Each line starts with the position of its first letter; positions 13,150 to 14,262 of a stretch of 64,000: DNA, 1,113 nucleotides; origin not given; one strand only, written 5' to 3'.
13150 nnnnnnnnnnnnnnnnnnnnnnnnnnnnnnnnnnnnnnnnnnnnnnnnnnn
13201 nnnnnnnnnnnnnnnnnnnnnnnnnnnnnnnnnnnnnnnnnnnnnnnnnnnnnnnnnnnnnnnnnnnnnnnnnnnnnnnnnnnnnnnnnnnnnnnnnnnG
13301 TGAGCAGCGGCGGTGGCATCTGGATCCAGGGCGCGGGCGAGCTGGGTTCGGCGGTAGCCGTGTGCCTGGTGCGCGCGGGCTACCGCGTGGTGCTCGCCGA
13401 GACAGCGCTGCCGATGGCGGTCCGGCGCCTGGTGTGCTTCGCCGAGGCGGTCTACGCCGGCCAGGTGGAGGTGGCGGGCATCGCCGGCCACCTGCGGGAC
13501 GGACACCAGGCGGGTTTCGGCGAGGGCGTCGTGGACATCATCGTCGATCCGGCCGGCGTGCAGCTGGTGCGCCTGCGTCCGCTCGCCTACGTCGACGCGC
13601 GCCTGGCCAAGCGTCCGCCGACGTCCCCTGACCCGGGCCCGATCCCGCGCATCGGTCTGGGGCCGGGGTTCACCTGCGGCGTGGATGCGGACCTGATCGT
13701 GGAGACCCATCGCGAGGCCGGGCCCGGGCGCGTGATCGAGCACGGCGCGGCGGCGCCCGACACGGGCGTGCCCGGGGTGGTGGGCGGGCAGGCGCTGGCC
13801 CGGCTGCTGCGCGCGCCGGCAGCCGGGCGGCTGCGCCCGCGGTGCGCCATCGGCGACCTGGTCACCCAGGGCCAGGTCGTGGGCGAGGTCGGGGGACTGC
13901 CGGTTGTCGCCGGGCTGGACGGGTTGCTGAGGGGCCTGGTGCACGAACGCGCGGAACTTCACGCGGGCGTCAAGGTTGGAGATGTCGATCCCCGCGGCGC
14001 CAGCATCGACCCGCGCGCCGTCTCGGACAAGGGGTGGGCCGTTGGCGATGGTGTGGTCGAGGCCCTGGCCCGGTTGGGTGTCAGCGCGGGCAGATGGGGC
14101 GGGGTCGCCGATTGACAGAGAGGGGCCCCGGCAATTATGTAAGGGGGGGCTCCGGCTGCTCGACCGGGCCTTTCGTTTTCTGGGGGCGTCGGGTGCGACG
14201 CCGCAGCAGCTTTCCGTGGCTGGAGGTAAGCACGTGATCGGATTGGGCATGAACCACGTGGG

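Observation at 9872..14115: Complete selenium-dependent molybdenum hydroxylase maturation set (YqeC, YgfJ-like, XdhC, YqeB/EF2563) with no hydroxylase or selD nearby, coupled to a GT1 gene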

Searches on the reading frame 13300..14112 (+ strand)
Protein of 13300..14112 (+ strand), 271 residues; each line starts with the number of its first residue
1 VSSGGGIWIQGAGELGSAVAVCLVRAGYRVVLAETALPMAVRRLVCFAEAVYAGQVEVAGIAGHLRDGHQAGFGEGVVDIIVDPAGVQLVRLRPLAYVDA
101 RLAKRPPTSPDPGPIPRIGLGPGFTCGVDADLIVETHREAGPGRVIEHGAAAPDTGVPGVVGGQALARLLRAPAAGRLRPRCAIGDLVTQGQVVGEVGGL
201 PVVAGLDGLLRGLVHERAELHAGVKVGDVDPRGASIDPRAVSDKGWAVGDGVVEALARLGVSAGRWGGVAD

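Call 9: find_homologous_proteins(query=window:13300-14112:+, max_evalue=0.00001)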
Query window:13300-14112:+ (271 aa): 812 proteins with E <= 0.00001 among 8000 candidates; the best 120 are listed.
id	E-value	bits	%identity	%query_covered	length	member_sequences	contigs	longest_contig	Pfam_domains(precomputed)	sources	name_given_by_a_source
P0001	2.2e-167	574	100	100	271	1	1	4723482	-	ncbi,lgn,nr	ncbi:MAG: EF2563 family selenium-dependent molybdenum hydroxylase system protein [bacterium]|nr:EF25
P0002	2.5e-136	472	84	100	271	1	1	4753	-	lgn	-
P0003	4.0e-135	468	83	100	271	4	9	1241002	-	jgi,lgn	jgi:xanthine dehydrogenase accessory factor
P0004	5.3e-126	438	81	97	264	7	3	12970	-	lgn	-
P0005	1.5e-122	427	78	97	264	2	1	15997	-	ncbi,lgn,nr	ncbi:EF2563 family selenium-dependent molybdenum hydroxylase system protein [bacterium]|nr:EF2563 fa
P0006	1.9e-108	380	73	96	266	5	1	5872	-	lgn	-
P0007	5.6e-107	376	71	97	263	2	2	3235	-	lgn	-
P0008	2.6e-106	373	72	97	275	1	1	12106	-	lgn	-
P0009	5.7e-105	369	72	92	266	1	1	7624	-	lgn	-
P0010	1.6e-104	368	71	97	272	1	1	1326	-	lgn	-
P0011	5.3e-100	353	67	97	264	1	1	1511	-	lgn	-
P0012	1.5e-99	351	67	97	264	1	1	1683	-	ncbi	-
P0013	7.3e-99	349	66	97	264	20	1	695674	-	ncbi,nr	ncbi:MAG: EF2563 family selenium-dependent molybdenum hydroxylase system protein [bacterium]|nr:EF25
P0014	1.3e-98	348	68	96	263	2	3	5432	-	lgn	-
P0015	1.9e-98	348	67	97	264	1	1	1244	-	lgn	-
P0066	1.2e-81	293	60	95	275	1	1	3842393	-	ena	-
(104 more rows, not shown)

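Call 10: find_encoding_contigs(protein=P0001, flank=10000, max_places=4)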
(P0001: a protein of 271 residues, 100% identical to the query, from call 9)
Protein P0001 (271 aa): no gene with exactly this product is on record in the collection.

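Call 11: find_encoding_contigs(protein=P0003, flank=10000, max_places=4)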
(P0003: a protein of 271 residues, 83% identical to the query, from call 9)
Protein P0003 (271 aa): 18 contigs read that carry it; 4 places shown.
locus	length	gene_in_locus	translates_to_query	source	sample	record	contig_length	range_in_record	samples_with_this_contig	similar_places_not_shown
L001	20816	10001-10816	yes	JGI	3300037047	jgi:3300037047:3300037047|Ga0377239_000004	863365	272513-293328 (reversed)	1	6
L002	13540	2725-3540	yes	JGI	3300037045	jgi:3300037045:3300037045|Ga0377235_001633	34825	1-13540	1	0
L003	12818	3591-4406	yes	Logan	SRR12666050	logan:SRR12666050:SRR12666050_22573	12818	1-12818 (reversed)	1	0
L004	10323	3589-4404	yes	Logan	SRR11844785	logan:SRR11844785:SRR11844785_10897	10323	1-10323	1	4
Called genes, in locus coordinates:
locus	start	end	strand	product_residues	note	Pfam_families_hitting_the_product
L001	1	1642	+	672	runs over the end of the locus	PF04851:ResIII (weak), PF17757:UvrB_inter, PF27431:UvrB_3rd, PF00271:Helicase_C, PF12344:UvrB, PF02151:UVR (weak)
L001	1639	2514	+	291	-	PF02749:QRPTase_N, PF01729:QRPTase_C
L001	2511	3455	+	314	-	PF03099:BPL_LplA_LipB, PF02237:BPL_C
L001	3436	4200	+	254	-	PF03309:Pan_kinase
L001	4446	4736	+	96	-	PF00166:Cpn10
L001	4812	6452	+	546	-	PF00118:Cpn60_TCP1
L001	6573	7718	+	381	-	PF20706:GT4-conflict (faint), PF13439:Glyco_transf_4, PF13579:Glyco_trans_4_4, PF00534:Glycos_transf_1, PF13692:Glyco_trans_1_4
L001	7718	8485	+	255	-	PF19842:YqeC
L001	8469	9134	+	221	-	PF12804:NTP_transf_3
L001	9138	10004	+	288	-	PF02625:XdhC_CoxI, PF13478:XdhC_C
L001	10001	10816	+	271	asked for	-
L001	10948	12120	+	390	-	PF00515:TPR_1 (faint), PF07719:TPR_2 (faint), PF13428:TPR_14 (faint), PF13176:TPR_7 (faint), PF13371:TPR_9 (faint), PF13414:TPR_11 (faint), PF13432:TPR_16 (weak), PF14559:TPR_19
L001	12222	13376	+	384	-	PF00155:Aminotran_1_2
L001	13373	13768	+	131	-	PF02152:FolB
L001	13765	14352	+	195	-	PF01288:HPPK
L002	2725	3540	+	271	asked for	-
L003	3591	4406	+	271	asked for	-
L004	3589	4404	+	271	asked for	-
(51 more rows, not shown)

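Call 20: find_encoding_contigs(protein=P0013, flank=10000, max_places=1)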
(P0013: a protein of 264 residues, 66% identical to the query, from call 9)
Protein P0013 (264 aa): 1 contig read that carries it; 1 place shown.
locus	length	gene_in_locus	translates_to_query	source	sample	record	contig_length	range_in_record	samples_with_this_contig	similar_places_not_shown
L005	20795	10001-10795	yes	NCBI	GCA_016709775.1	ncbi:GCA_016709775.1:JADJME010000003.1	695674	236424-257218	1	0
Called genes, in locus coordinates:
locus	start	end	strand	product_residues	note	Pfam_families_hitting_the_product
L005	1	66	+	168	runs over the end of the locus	PF01584:CheW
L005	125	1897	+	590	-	PF11845:Tll0287-like, PF00672:HAMP, PF00015:MCPsignal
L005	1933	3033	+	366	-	PF00072:Response_reg, PF01339:CheB_methylest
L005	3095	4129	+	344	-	PF03705:CheR_N, PF01739:CheR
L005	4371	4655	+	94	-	PF00166:Cpn10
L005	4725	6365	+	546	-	PF00118:Cpn60_TCP1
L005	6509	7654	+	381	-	PF20706:GT4-conflict (faint), PF13439:Glyco_transf_4, PF13579:Glyco_trans_4_4, PF00534:Glycos_transf_1, PF13692:Glyco_trans_1_4, PF13524:Glyco_trans_1_2 (weak)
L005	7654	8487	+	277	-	PF19842:YqeC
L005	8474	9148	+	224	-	PF12804:NTP_transf_3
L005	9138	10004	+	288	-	PF02625:XdhC_CoxI, PF13478:XdhC_C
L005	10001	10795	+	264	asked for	-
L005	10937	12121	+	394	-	PF13424:TPR_12 (faint), PF07719:TPR_2 (faint), PF13414:TPR_11 (faint), PF23914:TPR_CcmH_CycH (faint), PF13428:TPR_14 (faint), PF13371:TPR_9 (faint), PF13432:TPR_16, PF14559:TPR_19, +2 more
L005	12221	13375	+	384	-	PF00155:Aminotran_1_2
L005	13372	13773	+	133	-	PF02152:FolB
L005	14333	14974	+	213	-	PF01712:dNK, PF13238:AAA_18 (faint), PF02223:Thymidylate_kin (faint)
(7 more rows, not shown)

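Call 21: find_encoding_contigs(protein=P0066, flank=10000, max_places=1)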
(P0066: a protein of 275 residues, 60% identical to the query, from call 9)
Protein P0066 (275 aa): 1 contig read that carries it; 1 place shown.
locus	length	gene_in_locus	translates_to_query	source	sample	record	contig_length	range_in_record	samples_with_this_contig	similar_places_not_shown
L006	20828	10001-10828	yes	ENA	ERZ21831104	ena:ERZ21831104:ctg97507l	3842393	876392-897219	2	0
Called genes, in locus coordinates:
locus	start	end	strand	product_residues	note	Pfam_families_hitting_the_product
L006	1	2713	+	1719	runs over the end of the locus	PF08126:Propeptide_C25, PF01364:Peptidase_C25, PF13620:CarboxypepD_reg, PF17957:Big_7 (faint), PF13860:FlgD_ig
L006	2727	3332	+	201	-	-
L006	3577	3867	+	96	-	PF00166:Cpn10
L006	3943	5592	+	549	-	-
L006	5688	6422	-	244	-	PF13189:Cytidylate_kin2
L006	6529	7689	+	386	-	PF20706:GT4-conflict (faint), PF13439:Glyco_transf_4, PF13579:Glyco_trans_4_4, PF00534:Glycos_transf_1, PF13692:Glyco_trans_1_4, PF13524:Glyco_trans_1_2 (weak)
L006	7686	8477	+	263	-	PF19842:YqeC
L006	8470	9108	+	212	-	PF12804:NTP_transf_3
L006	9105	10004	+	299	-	PF02625:XdhC_CoxI, PF13478:XdhC_C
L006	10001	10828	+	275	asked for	-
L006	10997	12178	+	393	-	PF13181:TPR_8 (faint), PF13371:TPR_9 (faint), PF13432:TPR_16 (weak), PF13414:TPR_11 (weak), PF13429:TPR_15 (weak), PF13432:TPR_16 (weak), PF14559:TPR_19 (weak), PF23914:TPR_CcmH_CycH (weak), +6 more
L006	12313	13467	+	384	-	PF00155:Aminotran_1_2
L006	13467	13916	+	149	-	PF02152:FolB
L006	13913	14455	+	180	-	PF01288:HPPK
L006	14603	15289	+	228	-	PF01712:dNK, PF02223:Thymidylate_kin (faint), PF13238:AAA_18 (faint)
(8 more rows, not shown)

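Call 23: find_related_loci(query=A1, collection=genome_contigs, flank=10000)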
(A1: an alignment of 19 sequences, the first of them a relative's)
Query A1 (271 aa) in genome_contigs; peptide patterns used: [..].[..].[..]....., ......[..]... (x = any residue, [..] = any of these).
600 stretches matched a pattern (row limit reached: there are more); 583 encode a relative of the query (tblastn E <= 1e-3); the best 80 are kept; 80 distinct loci.
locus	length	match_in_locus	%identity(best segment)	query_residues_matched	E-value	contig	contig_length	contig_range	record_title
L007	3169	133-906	73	4-262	7e-112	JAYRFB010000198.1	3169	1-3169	MAG: Candidatus Krumholzibacteriia bacterium isolate SH_SHASGE3bin.21 k141_1169711, whole genome shotgun sequence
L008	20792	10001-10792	67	1-264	2e-101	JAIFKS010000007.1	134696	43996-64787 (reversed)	MAG: bacterium isolate bin_118 scaffold_53, whole genome shotgun sequence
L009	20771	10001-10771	66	7-263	5e-93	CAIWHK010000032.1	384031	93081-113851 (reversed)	uncultured bacterium isolate Loclat_bin-10883 genome assembly, contig: bin-10883:32/72, whole genome shotgun sequence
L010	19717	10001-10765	64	7-261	6e-93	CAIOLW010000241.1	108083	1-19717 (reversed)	uncultured bacterium isolate LJ_bin-5039 genome assembly, contig: bin-5039:241/391, whole genome shotgun sequence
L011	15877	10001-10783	61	1-261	1e-91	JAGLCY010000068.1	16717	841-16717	MAG: Candidatus Krumholzibacteriia bacterium isolate SW_4_19 ROV167.bin.19.fa_68, whole genome shotgun sequence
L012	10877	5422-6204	62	1-261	4e-91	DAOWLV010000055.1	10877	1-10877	MAG TPA_asm: Candidatus Krumholzibacteriia bacterium isolate CSMAG_2985 CSMAG_2985_k141_66254_length_10877_cov_38.7208,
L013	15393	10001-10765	61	7-261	6e-89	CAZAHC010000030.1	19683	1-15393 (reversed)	MAG TPA_asm: uncultured Fibrobacteraceae bacterium isolate binchicken_co65_483 genome assembly, contig: NODE_11341_lengt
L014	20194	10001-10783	61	1-261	5e-86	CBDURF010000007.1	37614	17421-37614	MAG TPA_asm: uncultured bacterium isolate SRR22302361_binner123_Refined_103 genome assembly, contig: ERZ25748748.237, wh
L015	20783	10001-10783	60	1-261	7e-86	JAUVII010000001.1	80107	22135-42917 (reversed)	MAG: Candidatus Krumholzibacteriia bacterium isolate CSMAG_424 CSMAG_424_k127_178634_length_80107_cov_67.8597, whole gen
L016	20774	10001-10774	59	7-266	8e-86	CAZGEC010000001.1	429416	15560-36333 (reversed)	MAG TPA_asm: uncultured Fibrobacteraceae bacterium isolate binchicken_co150_468 genome assembly, contig: NODE_2_length_4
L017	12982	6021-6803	61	1-261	3e-85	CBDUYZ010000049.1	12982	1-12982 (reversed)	MAG TPA_asm: uncultured bacterium isolate SRR21487743_metabat2_30 genome assembly, contig: ERZ25748485.1192, whole genom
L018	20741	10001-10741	61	1-247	8e-84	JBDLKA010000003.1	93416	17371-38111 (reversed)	MAG: Candidatus Krumholzibacteriota bacterium isolate MAG120 MAG120_3, whole genome shotgun sequence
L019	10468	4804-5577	61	5-262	6e-83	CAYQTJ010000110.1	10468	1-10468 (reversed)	MAG TPA_asm: uncultured Fibrobacteraceae bacterium isolate SRP220891_co4_181 genome assembly, contig: NODE_11150_length_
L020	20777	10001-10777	59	3-261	2e-82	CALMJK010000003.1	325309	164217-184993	MAG TPA_asm: uncultured bacterium isolate SRR5468112_bin.3_CONCOCT_v1.1_MAG genome assembly, contig: ERZ781236.6, whole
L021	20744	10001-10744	59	1-248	1e-81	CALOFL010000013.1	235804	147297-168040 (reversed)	MAG: Candidatus Krumholzibacteriia bacterium isolate HOU_bin.0013 genome assembly, contig: contig_9849, whole genome sho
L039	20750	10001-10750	52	7-256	3e-71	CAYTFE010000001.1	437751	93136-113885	MAG TPA_asm: uncultured Fibrobacteraceae bacterium isolate binchicken_co65_24 genome assembly, contig: NODE_4_length_437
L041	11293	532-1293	52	7-257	5e-62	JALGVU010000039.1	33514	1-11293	MAG: bacterium isolate Meg19_46_Bin_182 Meg19_46_Bin_182_scaffold_4678, whole genome shotgun sequence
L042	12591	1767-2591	48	1-261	8e-62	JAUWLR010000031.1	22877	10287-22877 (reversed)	MAG: Candidatus Eisenbacteria bacterium isolate CSMAG_2377 CSMAG_2377_k141_1641793_length_22877_cov_11.4112, whole genom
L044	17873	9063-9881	47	7-265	3e-61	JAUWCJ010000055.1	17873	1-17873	MAG: Candidatus Eisenbacteria bacterium isolate CSMAG_2135 CSMAG_2135_k141_2179107_length_17873_cov_13.0000, whole genom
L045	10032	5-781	50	23-267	2e-60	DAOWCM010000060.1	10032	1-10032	MAG TPA_asm: Candidatus Eisenbacteria bacterium isolate CSMAG_1887 CSMAG_1887_k141_5488641_length_10032_cov_14.3137, who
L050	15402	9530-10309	49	9-265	8e-59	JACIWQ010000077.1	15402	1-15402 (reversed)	MAG: Thermoflexales bacterium isolate MAG-30 Thermoflexales_E3_bin20_Scaffold_77, whole genome shotgun sequence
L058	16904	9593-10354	47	9-259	2e-57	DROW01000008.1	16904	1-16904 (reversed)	MAG TPA_asm: Chloroflexi bacterium isolate HyVt-544 HyVt-544_k145_1049924, whole genome shotgun sequence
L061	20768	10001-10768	43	7-259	6e-57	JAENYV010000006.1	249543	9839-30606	MAG: Dethiobacter alkaliphilus isolate BL5_bin.7 BL5_bin7_NODE_23_length_249543_cov_23.071282, whole genome shotgun sequ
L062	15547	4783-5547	46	7-258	5e-57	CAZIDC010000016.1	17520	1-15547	MAG TPA_asm: uncultured Syntrophaceae bacterium isolate SRP080215_co1_117 genome assembly, contig: NODE_2244_length_1752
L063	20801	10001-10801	48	5-264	5e-57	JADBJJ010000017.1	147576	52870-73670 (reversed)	MAG: Chloroflexota bacterium isolate Tumba.bins.32 NODE_187_length_147576_cov_157.63, whole genome shotgun sequence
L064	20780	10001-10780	47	9-265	2e-56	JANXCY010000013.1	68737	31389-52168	MAG: Anaerolineae bacterium isolate SKYB88 NODE_13_length_68737_cov_36.754573, whole genome shotgun sequence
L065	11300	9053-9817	39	7-258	4e-56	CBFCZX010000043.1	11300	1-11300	MAG TPA_asm: uncultured Atribacterota bacterium isolate SRR26215679_binner13_Refined_16 genome assembly, contig: ERZ2507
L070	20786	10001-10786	48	5-259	5e-56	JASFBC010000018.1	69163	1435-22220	MAG: Anaerolineae bacterium isolate PO_4 k141_205914, whole genome shotgun sequence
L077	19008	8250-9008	46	7-256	4e-55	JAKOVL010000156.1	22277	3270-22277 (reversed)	MAG: Bacillota bacterium isolate JPNG_maxbin.054 k201_157255, whole genome shotgun sequence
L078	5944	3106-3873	45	7-259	4e-55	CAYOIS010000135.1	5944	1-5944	MAG TPA_asm: uncultured Anaerolineae bacterium isolate SRP104967_co1_107 genome assembly, contig: NODE_4417_length_5944_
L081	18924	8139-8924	41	7-265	3e-55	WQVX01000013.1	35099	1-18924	MAG: Defluviitaleaceae bacterium isolate Emb289P1bin51 Ga0123355_10001281, whole genome shotgun sequence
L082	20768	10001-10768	45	7-259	9e-55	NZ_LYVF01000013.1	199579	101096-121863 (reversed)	Desulfotomaculum copahuensis strain LMa1 LMA27_trimmed_contig_12, whole genome shotgun sequence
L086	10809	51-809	47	10-259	1e-54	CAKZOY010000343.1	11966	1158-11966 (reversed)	MAG TPA_asm: uncultured Chloroflexi bacterium isolate SRR5214706_bin.33_CONCOCT_v1.1_MAG genome assembly, contig: ERZ174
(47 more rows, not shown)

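Call 28: search_protein_families(library=pfam, max_evalue=0.0001, proteins=[L065:2306-3187:+, L077:140-1147:+, L044:12963-13904:+, L045:9137-10030:+, L070:8404-9918:+, L064:8344-9441:-, L082:411-2714:+, L045:4943-6649:+, L041:7366-8607:+, L042:9668-10690:+])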
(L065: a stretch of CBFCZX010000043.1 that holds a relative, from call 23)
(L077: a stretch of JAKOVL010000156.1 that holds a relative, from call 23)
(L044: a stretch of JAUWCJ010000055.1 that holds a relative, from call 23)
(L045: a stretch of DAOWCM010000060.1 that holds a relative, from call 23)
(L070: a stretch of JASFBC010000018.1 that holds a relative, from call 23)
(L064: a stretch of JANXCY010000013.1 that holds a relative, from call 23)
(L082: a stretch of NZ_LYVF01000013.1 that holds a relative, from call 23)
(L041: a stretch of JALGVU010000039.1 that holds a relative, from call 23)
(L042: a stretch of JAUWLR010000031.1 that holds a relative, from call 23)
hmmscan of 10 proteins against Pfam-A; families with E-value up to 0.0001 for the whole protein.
L065:2306-3187:+ (294 aa): 2 families
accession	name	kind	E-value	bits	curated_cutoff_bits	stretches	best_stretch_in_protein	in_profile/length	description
PF00941.27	FAD_binding_5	-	1.3e-47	162.2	27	1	11-180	2-169/170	FAD binding domain in molybdopterin dehydrogenase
PF03450.22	CO_deh_flav_C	-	9.6e-23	80.7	25.5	1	189-286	3-100/102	CO dehydrogenase flavoprotein C-terminal domain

L077:140-1147:+ (336 aa): 2 families
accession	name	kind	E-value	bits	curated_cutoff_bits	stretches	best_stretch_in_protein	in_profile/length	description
PF02729.26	OTCace_N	-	1.5e-32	113.1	29.9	1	9-158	2-147/148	Aspartate/ornithine carbamoyltransferase, carbamoyl-P binding domain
PF00185.30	OTCace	-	1.1e-27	97.4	29.4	1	168-319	1-156/157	Aspartate/ornithine carbamoyltransferase, Asp/Orn binding domain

L044:12963-13904:+ (314 aa): 1 family
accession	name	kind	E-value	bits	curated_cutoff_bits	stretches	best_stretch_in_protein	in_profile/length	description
PF00696.33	AA_kinase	-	4.2e-23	82.7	24.9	1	6-296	2-234/234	Amino acid kinase family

L045:9137-10030:+ (298 aa): 2 families
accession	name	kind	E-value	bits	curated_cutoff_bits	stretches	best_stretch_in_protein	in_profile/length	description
PF00005.33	ABC_tran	-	1.2e-34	120.3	25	1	24-171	3-136/137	ABC transporter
PF13304.12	AAA_21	-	5.1e-08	33.8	27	0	34-55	1-22/304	AAA domain, putative AbiEii toxin, Type IV TA system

L070:8404-9918:+ (505 aa): 1 family
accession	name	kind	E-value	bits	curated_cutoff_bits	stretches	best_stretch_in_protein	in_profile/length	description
PF03816.19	LytR_cpsA_psr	-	2.5e-30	106.1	24.6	1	158-316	1-148/150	LytR_cpsA_psr family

L064:8344-9441:- (366 aa): 0 families

L082:411-2714:+ (768 aa): 3 families
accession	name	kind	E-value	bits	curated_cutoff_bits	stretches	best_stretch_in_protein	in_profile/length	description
PF20256.3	MoCoBD_2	-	1e-82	278.3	27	1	422-698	2-283/283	Molybdopterin cofactor-binding domain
PF02738.23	MoCoBD_1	-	2.1e-79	266.5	27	1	152-396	1-244/244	Molybdopterin cofactor-binding domain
PF01315.27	Ald_Xan_dh_C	-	1.1e-30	106.6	31.3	1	20-136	1-110/110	Aldehyde oxidase and xanthine dehydrogenase, a/b hammerhead domain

L045:4943-6649:+ (569 aa): 3 families
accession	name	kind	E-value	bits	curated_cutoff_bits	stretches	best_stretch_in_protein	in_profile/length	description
PF13382.11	Adenine_deam_C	-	6.4e-67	224.6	27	1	395-562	1-168/169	Adenine deaminase C-terminal domain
PF01979.26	Amidohydro_1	-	3.9e-39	135.3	25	1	64-345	1-345/345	Amidohydrolase family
PF07969.17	Amidohydro_3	-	6e-12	46.2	29.7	1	292-345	408-471/472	Amidohydrolase family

L041:7366-8607:+ (414 aa): 4 families
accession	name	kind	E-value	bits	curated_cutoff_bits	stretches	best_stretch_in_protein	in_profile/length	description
PF07690.21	MFS_1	-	1.3e-57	195.8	33.4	2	9-211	1-215/347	Major Facilitator Superfamily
PF12832.13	MFS_1_like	-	1.6e-14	54.2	25.2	1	3-148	211-354/373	MFS_1 like family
PF00083.30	Sugar_tr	-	3.2e-09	36.6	22.3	1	39-181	46-193/452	Sugar (and other) transporter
PF05977.19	MFS_3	-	3e-05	23.1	27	1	31-378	37-395/524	Transmembrane secretion effector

L042:9668-10690:+ (341 aa): 1 family
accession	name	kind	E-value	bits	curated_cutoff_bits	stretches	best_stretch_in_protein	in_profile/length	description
PF02608.20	Bmp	-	6.9e-75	252.3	24.1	1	39-340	3-299/301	ABC transporter substrate-binding protein PnrA-like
